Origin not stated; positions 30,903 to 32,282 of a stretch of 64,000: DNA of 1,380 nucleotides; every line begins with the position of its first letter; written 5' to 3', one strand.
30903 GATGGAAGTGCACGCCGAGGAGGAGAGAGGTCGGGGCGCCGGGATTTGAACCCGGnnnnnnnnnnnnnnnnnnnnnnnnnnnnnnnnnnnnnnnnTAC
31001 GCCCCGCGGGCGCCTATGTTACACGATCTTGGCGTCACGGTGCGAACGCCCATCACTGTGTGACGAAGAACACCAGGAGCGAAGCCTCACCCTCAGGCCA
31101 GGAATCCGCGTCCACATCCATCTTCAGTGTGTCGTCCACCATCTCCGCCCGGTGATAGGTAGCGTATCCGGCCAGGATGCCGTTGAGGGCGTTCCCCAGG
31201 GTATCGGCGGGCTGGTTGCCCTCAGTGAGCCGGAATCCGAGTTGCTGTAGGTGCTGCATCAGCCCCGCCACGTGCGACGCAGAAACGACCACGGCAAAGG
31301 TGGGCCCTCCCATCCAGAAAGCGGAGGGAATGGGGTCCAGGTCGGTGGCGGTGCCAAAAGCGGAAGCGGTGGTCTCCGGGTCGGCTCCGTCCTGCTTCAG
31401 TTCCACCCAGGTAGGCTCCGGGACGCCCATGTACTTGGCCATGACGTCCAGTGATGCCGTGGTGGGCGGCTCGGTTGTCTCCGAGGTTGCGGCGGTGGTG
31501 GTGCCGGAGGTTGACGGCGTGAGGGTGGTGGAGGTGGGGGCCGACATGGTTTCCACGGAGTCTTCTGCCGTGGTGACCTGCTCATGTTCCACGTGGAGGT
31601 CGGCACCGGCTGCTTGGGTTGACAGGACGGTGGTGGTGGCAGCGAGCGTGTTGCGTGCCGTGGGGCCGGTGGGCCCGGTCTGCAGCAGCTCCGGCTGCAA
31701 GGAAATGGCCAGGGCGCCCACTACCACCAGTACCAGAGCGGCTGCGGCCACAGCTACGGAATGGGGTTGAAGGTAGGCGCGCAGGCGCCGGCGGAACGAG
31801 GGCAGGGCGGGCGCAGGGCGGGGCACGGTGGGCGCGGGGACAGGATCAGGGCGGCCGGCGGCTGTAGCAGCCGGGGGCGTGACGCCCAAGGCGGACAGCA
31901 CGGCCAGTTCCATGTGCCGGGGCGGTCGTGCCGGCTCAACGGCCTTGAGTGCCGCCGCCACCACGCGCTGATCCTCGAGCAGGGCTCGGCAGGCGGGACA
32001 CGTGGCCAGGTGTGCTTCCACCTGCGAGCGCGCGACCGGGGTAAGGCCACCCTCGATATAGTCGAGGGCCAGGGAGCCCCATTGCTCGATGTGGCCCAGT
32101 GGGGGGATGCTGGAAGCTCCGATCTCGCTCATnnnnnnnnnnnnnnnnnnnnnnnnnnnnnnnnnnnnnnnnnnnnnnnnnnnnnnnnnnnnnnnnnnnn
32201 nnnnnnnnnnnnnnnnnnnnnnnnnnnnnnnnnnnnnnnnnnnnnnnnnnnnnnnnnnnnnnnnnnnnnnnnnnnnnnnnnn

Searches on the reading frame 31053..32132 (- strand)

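Call 49: search_protein_families(library=pfam, proteins=[window:31053-32132:-], max_evalue=0.00001)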
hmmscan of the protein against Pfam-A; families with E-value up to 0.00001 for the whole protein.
window:31053-32132:- (359 aa): 1 family
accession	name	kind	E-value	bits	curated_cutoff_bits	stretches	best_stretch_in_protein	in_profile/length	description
PF13490.11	zf-HC2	-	7.2e-09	36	22.2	1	24-49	10-35/35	Putative zinc-finger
